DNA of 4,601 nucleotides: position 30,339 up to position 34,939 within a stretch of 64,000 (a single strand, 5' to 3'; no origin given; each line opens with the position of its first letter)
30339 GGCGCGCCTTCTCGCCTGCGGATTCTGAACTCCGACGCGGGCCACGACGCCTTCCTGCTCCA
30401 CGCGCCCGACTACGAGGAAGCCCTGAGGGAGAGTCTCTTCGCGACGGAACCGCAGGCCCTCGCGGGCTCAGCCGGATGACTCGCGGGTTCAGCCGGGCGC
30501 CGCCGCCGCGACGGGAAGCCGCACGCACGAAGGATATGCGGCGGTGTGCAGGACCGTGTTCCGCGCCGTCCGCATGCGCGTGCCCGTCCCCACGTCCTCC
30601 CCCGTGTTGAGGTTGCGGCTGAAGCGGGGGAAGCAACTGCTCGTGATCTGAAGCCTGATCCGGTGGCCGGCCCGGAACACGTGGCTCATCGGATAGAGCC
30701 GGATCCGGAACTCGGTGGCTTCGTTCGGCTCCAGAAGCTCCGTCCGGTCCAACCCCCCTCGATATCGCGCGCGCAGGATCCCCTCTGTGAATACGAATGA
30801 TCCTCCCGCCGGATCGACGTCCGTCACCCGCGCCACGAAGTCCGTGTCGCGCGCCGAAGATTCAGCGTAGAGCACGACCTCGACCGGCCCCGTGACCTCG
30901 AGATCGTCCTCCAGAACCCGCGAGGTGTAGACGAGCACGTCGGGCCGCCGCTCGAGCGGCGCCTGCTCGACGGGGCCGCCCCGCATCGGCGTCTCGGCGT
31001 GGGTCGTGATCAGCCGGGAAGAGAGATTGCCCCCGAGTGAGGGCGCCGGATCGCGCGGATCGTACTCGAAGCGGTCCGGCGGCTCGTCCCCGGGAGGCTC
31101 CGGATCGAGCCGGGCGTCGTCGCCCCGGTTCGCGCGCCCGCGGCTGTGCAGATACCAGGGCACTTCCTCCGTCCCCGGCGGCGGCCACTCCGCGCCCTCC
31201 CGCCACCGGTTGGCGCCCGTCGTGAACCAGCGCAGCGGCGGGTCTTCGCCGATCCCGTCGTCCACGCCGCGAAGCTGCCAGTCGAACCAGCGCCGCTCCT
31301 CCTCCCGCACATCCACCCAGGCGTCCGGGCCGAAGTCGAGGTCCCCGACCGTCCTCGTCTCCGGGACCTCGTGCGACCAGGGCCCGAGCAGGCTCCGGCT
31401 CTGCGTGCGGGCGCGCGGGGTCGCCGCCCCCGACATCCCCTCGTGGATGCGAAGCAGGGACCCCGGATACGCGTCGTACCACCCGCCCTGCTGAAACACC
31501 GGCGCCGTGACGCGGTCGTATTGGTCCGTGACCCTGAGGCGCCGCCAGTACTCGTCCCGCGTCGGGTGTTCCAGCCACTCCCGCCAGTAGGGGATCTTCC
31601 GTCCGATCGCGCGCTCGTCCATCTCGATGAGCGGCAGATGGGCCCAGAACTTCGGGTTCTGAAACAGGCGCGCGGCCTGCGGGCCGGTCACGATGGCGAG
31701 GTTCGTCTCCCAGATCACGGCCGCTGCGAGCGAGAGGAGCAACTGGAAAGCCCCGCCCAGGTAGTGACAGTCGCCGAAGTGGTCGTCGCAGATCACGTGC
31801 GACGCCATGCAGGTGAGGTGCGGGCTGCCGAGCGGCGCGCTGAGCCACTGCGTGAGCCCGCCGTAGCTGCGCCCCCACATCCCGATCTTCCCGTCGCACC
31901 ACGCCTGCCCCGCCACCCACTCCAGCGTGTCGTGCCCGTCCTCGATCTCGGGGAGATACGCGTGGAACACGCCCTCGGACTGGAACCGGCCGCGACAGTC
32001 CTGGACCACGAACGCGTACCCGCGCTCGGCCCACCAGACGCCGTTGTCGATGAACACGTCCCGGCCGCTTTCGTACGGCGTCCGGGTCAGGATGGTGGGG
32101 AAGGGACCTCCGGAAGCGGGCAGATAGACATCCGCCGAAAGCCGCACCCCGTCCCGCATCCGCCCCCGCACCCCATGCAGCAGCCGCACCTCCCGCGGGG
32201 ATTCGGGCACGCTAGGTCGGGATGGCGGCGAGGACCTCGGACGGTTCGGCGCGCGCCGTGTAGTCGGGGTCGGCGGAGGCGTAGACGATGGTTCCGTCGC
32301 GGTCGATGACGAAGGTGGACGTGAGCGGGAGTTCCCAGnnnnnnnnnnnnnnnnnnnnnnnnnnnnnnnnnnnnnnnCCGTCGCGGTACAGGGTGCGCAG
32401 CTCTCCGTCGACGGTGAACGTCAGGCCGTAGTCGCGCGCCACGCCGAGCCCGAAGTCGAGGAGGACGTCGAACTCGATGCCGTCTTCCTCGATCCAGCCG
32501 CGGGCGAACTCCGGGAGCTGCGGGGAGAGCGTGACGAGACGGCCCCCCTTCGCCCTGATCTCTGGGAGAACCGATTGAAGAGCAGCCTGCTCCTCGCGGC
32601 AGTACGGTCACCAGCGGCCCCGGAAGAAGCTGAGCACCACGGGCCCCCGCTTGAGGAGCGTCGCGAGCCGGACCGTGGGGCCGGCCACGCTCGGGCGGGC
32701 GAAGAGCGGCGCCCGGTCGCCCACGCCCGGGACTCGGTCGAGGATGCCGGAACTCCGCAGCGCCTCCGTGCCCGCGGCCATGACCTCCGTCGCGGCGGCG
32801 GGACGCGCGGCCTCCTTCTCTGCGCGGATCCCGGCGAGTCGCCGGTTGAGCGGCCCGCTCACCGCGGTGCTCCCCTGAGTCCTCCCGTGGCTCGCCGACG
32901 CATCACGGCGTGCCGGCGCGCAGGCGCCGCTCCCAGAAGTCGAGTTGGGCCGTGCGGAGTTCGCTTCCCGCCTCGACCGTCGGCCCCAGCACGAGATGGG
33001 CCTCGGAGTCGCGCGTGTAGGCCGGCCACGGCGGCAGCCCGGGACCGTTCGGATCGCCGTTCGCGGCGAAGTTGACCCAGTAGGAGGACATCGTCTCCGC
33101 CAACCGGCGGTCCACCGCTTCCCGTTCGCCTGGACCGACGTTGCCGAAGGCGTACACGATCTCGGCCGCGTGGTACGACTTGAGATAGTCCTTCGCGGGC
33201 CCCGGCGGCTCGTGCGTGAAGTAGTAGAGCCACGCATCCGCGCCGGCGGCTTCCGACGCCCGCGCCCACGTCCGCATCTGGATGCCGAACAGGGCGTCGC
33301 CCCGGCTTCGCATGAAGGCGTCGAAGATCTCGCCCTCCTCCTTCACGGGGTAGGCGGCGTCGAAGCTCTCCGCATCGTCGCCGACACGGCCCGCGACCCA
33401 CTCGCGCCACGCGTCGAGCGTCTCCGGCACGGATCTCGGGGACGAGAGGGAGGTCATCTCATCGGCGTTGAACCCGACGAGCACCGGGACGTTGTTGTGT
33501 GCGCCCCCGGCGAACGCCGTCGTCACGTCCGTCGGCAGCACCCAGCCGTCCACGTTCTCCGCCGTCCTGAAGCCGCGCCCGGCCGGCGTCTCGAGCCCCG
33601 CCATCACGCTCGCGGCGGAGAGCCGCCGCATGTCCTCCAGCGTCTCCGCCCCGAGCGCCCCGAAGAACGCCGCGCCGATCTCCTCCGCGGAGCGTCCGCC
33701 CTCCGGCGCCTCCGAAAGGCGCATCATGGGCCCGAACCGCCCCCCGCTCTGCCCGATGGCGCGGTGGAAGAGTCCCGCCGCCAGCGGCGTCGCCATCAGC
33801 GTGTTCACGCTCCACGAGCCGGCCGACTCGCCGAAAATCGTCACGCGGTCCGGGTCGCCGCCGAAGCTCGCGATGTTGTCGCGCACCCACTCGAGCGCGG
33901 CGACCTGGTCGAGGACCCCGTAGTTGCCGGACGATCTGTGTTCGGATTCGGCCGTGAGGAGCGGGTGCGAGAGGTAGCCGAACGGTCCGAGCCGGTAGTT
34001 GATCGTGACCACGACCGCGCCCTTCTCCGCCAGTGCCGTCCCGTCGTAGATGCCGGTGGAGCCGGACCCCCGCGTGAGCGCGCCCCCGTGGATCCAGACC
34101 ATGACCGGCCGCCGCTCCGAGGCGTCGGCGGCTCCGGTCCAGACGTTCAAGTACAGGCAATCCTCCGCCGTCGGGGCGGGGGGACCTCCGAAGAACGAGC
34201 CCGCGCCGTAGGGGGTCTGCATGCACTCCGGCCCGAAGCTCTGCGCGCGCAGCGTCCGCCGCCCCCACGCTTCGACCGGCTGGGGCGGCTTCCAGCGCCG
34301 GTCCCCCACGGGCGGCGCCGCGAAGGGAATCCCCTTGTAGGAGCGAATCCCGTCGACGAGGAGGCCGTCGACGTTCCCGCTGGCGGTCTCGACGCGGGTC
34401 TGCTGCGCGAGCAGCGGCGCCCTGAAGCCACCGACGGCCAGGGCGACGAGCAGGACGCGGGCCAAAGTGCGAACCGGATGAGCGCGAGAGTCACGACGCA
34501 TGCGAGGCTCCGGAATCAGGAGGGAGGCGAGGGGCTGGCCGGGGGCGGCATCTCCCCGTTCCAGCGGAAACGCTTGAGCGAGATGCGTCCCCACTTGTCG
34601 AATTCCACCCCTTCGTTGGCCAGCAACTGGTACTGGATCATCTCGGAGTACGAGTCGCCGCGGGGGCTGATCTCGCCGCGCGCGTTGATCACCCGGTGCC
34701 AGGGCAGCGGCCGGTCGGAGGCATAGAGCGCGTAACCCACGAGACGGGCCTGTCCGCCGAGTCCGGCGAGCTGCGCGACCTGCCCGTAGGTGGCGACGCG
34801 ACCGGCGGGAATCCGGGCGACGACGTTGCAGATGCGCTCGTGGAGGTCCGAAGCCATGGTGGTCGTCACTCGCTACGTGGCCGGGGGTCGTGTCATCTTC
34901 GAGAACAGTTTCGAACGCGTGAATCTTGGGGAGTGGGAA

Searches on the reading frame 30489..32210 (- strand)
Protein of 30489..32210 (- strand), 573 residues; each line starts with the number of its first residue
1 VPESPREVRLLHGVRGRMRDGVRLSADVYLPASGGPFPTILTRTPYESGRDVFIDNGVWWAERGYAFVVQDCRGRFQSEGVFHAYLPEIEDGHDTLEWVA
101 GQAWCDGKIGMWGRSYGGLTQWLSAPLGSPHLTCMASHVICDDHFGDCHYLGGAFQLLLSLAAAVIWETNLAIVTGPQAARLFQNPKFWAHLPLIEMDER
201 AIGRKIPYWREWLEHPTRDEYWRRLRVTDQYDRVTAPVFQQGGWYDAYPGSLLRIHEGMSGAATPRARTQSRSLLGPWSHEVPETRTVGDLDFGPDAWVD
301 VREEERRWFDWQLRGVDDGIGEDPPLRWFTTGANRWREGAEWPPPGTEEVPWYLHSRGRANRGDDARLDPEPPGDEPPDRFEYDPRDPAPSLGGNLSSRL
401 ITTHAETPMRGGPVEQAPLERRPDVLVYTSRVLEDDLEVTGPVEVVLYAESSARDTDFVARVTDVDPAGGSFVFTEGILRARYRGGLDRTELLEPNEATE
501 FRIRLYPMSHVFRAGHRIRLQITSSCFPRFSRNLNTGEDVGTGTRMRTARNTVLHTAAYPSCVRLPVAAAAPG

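Call 31: search_protein_families(library=pfam, proteins=[window:30489-32210:-], max_evalue=0.00001)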
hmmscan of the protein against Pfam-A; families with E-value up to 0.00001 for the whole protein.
window:30489-32210:- (573 aa): 2 families
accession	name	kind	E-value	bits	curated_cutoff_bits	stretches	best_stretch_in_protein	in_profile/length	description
PF02129.25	Peptidase_S15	-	7.5e-59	200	23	1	20-280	1-260/262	X-Pro dipeptidyl-peptidase (S15 family)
PF08530.16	PepX_C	-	5.4e-43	147.8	22.5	1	321-563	4-216/217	X-Pro dipeptidyl-peptidase C-terminal non-catalytic domain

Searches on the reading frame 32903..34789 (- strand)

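Call 80: search_protein_families(library=pfam, proteins=[window:32903-34789:-], max_evalue=0.00001)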
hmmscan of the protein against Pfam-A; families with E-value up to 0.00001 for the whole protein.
window:32903-34789:- (628 aa): 3 families
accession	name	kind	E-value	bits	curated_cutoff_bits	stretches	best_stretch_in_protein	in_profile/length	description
PF00135.34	COesterase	-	1.3e-107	361.4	27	1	130-619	2-515/515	Carboxylesterase family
PF20434.5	BD-FAE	-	6.3e-10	39.4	26.8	1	223-325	9-100/215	BD-FAE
PF07859.19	Abhydrolase_3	-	1.5e-07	31.9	25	1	230-324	1-81/210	alpha/beta hydrolase fold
